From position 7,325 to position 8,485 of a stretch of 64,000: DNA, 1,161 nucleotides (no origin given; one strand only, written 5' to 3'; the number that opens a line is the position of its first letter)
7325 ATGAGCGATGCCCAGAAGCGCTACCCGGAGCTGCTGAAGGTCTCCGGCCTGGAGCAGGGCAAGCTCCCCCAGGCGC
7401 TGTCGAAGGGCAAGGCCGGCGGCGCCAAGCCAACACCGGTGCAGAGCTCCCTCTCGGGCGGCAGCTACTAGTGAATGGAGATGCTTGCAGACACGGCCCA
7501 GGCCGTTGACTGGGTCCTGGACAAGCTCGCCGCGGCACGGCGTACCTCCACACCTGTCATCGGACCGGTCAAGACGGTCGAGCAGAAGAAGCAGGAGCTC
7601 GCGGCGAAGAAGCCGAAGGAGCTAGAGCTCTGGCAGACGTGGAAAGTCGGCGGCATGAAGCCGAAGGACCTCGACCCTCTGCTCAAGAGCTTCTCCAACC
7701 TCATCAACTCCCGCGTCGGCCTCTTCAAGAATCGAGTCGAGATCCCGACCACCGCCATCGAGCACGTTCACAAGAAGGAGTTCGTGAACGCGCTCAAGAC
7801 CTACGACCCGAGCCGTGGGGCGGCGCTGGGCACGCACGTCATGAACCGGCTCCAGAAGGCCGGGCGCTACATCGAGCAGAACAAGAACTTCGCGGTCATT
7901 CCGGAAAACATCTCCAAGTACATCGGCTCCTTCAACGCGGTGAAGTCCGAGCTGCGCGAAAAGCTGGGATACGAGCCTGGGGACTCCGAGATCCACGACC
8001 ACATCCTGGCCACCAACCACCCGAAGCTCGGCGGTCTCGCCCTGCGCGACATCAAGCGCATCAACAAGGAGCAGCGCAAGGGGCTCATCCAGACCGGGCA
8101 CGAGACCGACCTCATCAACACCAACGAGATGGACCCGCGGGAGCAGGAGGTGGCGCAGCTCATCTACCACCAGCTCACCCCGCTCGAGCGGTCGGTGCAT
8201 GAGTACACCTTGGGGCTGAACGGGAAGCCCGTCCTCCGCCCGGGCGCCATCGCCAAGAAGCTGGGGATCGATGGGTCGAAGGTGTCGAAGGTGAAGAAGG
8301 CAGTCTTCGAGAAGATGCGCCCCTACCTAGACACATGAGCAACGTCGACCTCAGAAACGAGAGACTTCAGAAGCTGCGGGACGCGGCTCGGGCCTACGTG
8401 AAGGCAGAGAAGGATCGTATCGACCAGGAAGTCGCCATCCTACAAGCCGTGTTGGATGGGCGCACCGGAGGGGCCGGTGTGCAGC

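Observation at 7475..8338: Sigma-70 family sigma factor in the middle of the rightward block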

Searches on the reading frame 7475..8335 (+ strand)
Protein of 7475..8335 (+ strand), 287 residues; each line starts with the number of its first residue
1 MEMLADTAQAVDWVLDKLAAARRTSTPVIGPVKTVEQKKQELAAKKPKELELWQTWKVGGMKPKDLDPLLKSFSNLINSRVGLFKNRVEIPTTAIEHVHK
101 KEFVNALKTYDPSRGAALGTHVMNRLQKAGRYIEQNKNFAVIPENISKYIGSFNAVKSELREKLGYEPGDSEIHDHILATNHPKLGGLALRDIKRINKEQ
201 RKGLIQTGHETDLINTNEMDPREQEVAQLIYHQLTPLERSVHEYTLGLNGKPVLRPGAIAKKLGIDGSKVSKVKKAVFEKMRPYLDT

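Call 4: search_protein_families(library=pfam, proteins=[window:7475-8335:+], max_evalue=10)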
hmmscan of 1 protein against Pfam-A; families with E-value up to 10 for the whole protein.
window:7475-8335:+ (287 aa): 6 families
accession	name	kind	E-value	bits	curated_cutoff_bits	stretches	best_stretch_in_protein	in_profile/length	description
PF09690.15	PYST-C1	-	0.004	17.5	25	1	189-220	9-40/55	Plasmodium yoelii subtelomeric region (PYST-C1)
PF20172.3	DUF6538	-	0.022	14.9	27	1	80-122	5-47/60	Domain of unknown function (DUF6538)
PF04539.22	Sigma70_r3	-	0.059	13.9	25.3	0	154-173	7-26/78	Sigma-70 region 3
PF10882.14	bPH_5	-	0.12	12.9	22.5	1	83-143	14-76/100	Bacterial PH domain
PF11452.13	DUF3000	-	0.16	11.8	25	1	10-84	97-170/175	Protein of unknown function (DUF3000)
PF16784.11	HNHc_6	-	0.17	11.9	26.6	1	174-230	9-66/204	Putative HNHc nuclease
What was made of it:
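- On Sigma-70 family: The window's own sequence reaches only E=0.059 (call 4).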

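Call 5: search_protein_families(library=phrogs, proteins=[window:7475-8335:+], max_evalue=1)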
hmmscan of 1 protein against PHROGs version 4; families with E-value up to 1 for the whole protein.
window:7475-8335:+ (287 aa): 4 families
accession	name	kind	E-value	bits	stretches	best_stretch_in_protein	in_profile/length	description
phrog_351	-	transcription regulation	0.00039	20.1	1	103-285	544-726/928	RNA polymerase sigma factor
phrog_725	-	transcription regulation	0.18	12.8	1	258-286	30-59/101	CII-like regulator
phrog_21082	-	unknown function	0.24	13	1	158-193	51-89/109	-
phrog_16688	-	unknown function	0.35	12.3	0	7-42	32-67/78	-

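Call 6: search_protein_families(library=ncbifam, proteins=[window:7475-8335:+], max_evalue=10)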
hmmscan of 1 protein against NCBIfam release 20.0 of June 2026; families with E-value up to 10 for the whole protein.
window:7475-8335:+ (287 aa): 10 families
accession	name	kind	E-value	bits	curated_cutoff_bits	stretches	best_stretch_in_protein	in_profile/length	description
TIGR02997.1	Sig70-cyanoRpoD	subfamily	2.7e-06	26.9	384.5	1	106-282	115-298/298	RNA polymerase sigma factor, RpoD/SigA family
TIGR02479.1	FliA_WhiG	subfamily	1.8e-05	24.6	189.6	1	103-284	37-222/224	FliA/WhiG family RNA polymerase sigma factor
TIGR02980.1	SigBFG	subfamily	0.00011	22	234.35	1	68-284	7-225/227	SigB/SigF/SigG family RNA polymerase sigma factor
TIGR02846.1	spore_sigmaK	equivalog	0.00037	20.1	298.65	1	222-281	164-222/227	RNA polymerase sporulation sigma factor SigK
NF004471.0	PRK05803.1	subfamily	0.0016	17.7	252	1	212-282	156-225/235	RNA polymerase sporulation sigma factor SigK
NF004563.0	PRK05901.2-1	equivalog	0.0047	15.7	1020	1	49-199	227-374/489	RNA polymerase sigma factor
NF005413.0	PRK06986.1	subfamily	0.012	15.5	201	1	101-285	52-236/241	RNA polymerase sigma factor FliA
TIGR02835.1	spore_sigmaE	equivalog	0.017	14.6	348.6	1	208-282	153-227/234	RNA polymerase sporulation sigma factor SigE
NF006158.0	PRK08301.1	equivalog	0.021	14.2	339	1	208-282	160-234/241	RNA polymerase sporulation sigma factor SigE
TIGR01601.1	PYST-C1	paralog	0.081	13.4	54.75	1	184-223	30-69/82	Plasmodium yoelii subtelomeric domain PYST-C1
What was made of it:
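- On Sigma-70 family (bacterial-type RNAP sigma factors): The SigB/F/G model aligns from residue 68 (call 6).
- On Sigma-70 family: SigK and SigE models match residues 208-282 (call 6).
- On Curated subfamilies: RpoD/SigA, RpoS, FliA/WhiG, SigB/F/G, sporulation sigmas, ECF: The best scores are 20-27 bits against cut-offs of 190-385 bits (call 6).
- Closest known: Bacterial group 2 and 3 sigma factors. Same: The SigB/F/G model aligns over nearly its full length (call 6).
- Collinear NCBIfam hits for the single sequence: RpoD-type 2.7e-6, FliA/WhiG 1.8e-5, SigB/F/G 1.1e-4 covering residues 68-284 of 287 (call 6); PHROG sigma family 3.9e-4 (call 5).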

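Call 7: search_solved_structures(query=window:7475-8335:+, max_evalue=10, show_alignments=3)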
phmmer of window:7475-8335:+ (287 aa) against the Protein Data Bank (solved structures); distinct sequences matched with E-value up to 10: 9.
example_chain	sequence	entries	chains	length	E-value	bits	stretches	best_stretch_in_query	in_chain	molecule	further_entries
5vz0_A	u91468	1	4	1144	0.18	14.5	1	151-178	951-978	Pyruvate carboxylase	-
5vyw_A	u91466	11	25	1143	0.18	14.4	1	151-178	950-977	Pyruvate carboxylase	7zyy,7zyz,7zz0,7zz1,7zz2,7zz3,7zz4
5vyz_A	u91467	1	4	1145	0.18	14.4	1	151-178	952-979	Pyruvate carboxylase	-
7vf9_F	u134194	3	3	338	0.23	14.1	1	103-285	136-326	RNA polymerase sigma factor RpoS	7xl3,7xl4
7f0r_F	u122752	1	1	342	0.24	14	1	103-285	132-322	RNA polymerase sigma factor RpoS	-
6omf_F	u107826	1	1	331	0.38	13.4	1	103-282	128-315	RNA polymerase sigma factor RpoS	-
6kj6_F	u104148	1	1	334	0.39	13.3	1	103-282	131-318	RNA polymerase sigma factor RpoS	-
5ipl_F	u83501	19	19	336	0.4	13.3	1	103-282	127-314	RNA polymerase sigma factor RpoS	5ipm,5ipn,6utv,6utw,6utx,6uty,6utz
6uu8_FFF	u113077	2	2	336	0.43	13.2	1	103-279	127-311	RNA polymerase sigma factor RpoS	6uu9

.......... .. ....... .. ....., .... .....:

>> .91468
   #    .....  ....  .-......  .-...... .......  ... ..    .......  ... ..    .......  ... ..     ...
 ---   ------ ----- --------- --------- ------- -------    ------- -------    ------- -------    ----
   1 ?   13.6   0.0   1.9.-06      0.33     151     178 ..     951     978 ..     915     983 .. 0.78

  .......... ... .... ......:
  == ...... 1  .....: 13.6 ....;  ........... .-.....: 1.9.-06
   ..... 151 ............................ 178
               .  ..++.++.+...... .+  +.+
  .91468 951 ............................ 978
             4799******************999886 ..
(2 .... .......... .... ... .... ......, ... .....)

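Call 9: search_dna_similar(query=window:7475-8335:+, collection=phages, mode=protein, max_rows=30, max_evalue=0.01)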
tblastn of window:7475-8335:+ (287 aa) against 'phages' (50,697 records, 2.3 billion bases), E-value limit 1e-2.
Records with a match: 4; places in all: 4; records where one place covers at least 80% of the query: 0.
Best place of each record, by identity: <60% 4.
By first word of the organism name: Vibrio 3; Salmonella 1.
By host as written in the record: - 3; Salmonella enterica subsp. enterica serovar Typhimurium ATCC 14028 1.
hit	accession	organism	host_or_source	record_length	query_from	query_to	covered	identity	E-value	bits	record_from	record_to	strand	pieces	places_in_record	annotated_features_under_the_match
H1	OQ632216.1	Salmonella phage Arash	Salmonella enterica subsp. enterica ...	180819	48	173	44%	29.8%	4e-7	57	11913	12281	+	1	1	RNA polymerase sigma factor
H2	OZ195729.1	Vibrio phage D69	Seawater and oysters mix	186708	90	177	31%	33.3%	1e-4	49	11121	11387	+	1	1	hypothetical protein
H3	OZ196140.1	Vibrio phage D181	Seawater and oysters mix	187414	90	177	31%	33.3%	1e-4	49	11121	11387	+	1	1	hypothetical protein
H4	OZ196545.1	Vibrio phage D148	Seawater and oysters mix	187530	90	177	31%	33.3%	1e-4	49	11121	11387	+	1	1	hypothetical protein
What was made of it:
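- Closest known: Characterised complete phage sigma factors. Different: No detectable sequence similarity in the phage database at E<0.01 apart from the Arash group (call 9).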

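Call 11: find_homologous_proteins(query=window:7475-8335:+, max_evalue=0.001)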
Query window:7475-8335:+ (287 aa): 108 proteins with E <= 0.001 among 1951 candidates.
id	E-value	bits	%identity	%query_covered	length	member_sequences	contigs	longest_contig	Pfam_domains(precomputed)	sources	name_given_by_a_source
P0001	8.9e-187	637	100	100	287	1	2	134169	-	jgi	jgi:DNA-directed RNA polymerase specialized sigma subunit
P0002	1.8e-137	475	73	100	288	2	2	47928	-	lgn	-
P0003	8.0e-114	398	65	98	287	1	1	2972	-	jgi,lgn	jgi:DNA-directed RNA polymerase specialized sigma subunit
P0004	5.5e-112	392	61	99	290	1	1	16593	-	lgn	-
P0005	3.0e-108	379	63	100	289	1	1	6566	-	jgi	jgi:DNA-directed RNA polymerase specialized sigma subunit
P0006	4.8e-108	379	60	100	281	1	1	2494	-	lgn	-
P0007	6.3e-107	375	60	99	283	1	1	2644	-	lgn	-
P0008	7.0e-107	375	62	99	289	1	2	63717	-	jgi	jgi:DNA-directed RNA polymerase specialized sigma subunit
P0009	4.8e-106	372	60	99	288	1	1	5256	-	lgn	-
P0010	3.0e-104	366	60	99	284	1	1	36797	-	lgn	-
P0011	8.6e-104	365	59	99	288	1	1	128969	-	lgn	-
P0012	3.2e-103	363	58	99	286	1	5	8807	-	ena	-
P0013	5.1e-102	359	60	99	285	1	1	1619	-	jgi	jgi:DNA-directed RNA polymerase specialized sigma subunit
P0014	7.3e-102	359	59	99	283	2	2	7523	-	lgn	-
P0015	8.7e-102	358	59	99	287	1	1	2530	-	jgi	jgi:DNA-directed RNA polymerase specialized sigma subunit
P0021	3.8e-99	350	56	100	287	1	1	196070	-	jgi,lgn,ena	-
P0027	7.0e-95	336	56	97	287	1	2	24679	-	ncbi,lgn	-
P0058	2.0e-80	288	52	99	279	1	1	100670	-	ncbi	-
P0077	1.0e-74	269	46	100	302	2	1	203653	PF04539.23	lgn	-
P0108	6.4e-28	116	32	92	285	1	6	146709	PF04539.23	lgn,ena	-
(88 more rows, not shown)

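Call 16: search_solved_structures(query=A1, max_evalue=1, show_alignments=2)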
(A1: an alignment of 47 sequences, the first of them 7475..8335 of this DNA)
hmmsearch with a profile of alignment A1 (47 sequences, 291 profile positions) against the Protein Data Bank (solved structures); distinct sequences matched with E-value up to 1: 68 (the best 60 are shown).
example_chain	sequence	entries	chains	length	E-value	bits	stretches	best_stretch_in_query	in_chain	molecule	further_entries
7vf9_F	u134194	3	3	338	5.8e-13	52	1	106-290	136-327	RNA polymerase sigma factor RpoS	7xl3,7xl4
7f0r_F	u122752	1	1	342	6e-13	52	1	106-290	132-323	RNA polymerase sigma factor RpoS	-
6kj6_F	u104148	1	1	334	7.2e-12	48.4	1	106-287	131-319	RNA polymerase sigma factor RpoS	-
6omf_F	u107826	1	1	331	7.3e-12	48.4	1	106-287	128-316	RNA polymerase sigma factor RpoS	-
5ipl_F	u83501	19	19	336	7.4e-12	48.4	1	106-287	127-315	RNA polymerase sigma factor RpoS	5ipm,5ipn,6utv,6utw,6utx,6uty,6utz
6uu8_FFF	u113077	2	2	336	1.7e-11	47.2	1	106-287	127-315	RNA polymerase sigma factor RpoS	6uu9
7ckq_F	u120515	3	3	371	4.3e-08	36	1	105-253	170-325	RNA polymerase sigma factor SigA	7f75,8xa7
8h3v_G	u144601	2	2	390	1.3e-07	34.4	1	101-255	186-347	RNA polymerase sigma factor SigA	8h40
7l7b_F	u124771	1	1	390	2e-07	33.8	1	106-253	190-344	RNA polymerase sigma factor SigA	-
8x6f_E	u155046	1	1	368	2.2e-07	33.7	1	104-253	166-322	RNA polymerase sigma factor SigA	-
6wmr_Z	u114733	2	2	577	3.2e-07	33.2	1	82-286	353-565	RNA polymerase sigma factor RpoD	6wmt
7pp4_f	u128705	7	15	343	7.7e-07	31.9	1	82-285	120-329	RNA polymerase sigma factor SigB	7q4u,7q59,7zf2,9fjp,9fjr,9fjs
6n4c_F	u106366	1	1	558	1.1e-06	31.4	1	105-194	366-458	RNA polymerase sigma factor RpoD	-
9dvs_G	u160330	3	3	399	1.5e-06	30.9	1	101-253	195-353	RNA polymerase sigma factor SigA1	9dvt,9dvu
5uh5_F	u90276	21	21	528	2.2e-06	30.4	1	105-181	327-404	RNA polymerase sigma factor SigA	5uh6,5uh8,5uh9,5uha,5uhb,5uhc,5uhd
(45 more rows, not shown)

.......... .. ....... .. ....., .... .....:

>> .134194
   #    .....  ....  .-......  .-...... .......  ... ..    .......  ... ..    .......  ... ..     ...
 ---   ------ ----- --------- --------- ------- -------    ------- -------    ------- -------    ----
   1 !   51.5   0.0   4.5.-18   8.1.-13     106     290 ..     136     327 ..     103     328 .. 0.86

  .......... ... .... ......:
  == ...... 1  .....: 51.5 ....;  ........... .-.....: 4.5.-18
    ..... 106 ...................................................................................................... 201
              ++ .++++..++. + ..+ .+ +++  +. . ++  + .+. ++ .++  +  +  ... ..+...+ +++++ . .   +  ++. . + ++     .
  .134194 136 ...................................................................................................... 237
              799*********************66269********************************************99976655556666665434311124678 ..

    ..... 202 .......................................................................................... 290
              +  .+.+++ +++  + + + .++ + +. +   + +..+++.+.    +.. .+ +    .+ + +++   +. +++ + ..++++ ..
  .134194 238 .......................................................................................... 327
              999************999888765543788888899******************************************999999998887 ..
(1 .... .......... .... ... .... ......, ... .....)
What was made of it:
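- On Sigma-70 family (bacterial-type RNAP sigma factors): The profile aligns to RpoS regions 2.2-2.4 (call 16).
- On Sigma-70 family: The region is aligned collinearly to RpoS (call 16). The profile alignment extends to RpoS residue 327, through region 4.2 (call 16).
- Closest known: Bacterial group 2 and 3 sigma factors. Same: The profile matches RpoS best (6e-13), and also SigB and FliA (call 16).
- Checked: In the family-profile alignment to RpoS, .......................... aligns with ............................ (regions 2.2-2.4), and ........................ aligns with the region 4.2 helix-turn-helix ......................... (call 16).
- The 47-member profile matches RpoS at 5.8e-13, and also SigA, SigB and FliA in the PDB (call 16).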

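Call 17: search_protein_families(library=pfam, alignment_id=A1, max_evalue=0.01)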
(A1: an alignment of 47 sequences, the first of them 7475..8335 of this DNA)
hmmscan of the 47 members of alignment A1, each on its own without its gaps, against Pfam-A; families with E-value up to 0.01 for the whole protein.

A. member 1, window:7475-8335:+ (287 aa): 1 family
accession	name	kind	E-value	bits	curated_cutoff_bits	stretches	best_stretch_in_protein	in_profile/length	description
PF09690.15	PYST-C1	-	0.004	17.5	25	1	189-220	9-40/55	Plasmodium yoelii subtelomeric region (PYST-C1)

B. families by the number of members that match (of 47 scanned): 5 families
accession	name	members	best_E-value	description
PF04539.22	Sigma70_r3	15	3e-09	Sigma-70 region 3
PF20172.3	DUF6538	3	0.0005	Domain of unknown function (DUF6538)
PF02915.23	Rubrerythrin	3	0.00084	Rubrerythrin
PF09690.15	PYST-C1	1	0.004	Plasmodium yoelii subtelomeric region (PYST-C1)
PF13545.12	HTH_Crp_2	1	0.0051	Crp-like helix-turn-helix domain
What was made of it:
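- On Sigma-70 family (bacterial-type RNAP sigma factors): Pfam Sigma70_r2 itself is not hit (calls 4, 17).
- On Sigma-70 family: Pfam Sigma70_r3 matches 15 of 47 family members, best 3e-9 (call 17).
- Sigma70_r3 is found in 15 of 47 members, best 3e-9 (call 17).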

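Call 20: find_encoding_contigs(protein=P0001, flank=10000, max_places=3)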
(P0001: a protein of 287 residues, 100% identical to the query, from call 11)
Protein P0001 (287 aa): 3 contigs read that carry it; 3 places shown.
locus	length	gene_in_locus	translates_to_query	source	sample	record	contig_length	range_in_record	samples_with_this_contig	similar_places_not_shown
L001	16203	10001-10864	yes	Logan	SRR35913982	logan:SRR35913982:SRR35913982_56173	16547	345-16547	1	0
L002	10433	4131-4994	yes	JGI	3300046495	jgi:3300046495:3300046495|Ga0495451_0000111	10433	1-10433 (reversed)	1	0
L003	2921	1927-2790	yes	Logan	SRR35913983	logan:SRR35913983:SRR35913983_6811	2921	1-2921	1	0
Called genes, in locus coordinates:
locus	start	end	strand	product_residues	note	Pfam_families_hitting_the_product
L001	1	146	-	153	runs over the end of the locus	-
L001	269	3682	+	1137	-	-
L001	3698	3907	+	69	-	-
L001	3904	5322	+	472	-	-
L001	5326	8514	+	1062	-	-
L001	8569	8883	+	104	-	-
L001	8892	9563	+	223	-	-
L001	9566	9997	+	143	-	-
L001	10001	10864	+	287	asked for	-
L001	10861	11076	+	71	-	-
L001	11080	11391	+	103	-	-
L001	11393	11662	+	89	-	-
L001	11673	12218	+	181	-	-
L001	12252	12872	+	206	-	-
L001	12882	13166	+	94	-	-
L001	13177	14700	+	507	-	-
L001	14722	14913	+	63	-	-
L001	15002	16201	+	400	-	?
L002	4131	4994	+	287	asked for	-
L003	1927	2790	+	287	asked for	-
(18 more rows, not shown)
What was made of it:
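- Checked: Independent gene callers on three other assemblies of the same phage call the same 287-aa product (call 20).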

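Call 21: find_encoding_contigs(protein=P0077, flank=10000, max_places=1)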
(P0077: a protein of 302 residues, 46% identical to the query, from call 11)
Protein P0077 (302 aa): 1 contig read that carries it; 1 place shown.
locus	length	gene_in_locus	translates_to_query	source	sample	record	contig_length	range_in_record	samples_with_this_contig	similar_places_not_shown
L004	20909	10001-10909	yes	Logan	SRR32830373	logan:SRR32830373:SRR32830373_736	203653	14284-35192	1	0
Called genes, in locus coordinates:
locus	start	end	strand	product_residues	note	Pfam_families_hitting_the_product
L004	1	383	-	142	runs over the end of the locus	-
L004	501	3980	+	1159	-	-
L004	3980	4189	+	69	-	-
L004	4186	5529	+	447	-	-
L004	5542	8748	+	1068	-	-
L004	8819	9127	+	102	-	-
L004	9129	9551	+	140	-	-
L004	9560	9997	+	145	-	-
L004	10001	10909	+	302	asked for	PF04539:Sigma70_r3 (faint)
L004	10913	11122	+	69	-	-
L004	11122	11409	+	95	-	-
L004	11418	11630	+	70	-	-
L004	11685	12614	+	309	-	-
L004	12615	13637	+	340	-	-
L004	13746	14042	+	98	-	-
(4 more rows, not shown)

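Call 22: find_encoding_contigs(protein=P0108, flank=10000, max_places=1)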
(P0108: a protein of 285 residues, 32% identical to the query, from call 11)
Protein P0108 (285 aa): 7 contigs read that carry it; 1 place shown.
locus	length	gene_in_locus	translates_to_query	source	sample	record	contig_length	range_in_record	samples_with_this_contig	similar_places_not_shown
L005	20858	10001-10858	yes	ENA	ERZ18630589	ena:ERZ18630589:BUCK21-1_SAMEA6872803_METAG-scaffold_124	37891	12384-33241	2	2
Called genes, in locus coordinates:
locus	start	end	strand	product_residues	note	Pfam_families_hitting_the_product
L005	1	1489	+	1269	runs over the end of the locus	-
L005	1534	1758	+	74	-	-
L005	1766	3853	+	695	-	-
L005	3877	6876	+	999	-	-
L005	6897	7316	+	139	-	-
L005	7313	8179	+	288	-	PF20223:DUF6582 (weak)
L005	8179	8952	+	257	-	-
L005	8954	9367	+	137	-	-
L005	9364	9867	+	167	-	-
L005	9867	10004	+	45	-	-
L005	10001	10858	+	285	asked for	PF04539:Sigma70_r3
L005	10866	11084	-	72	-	-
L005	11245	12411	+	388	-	-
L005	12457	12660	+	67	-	-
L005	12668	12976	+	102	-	-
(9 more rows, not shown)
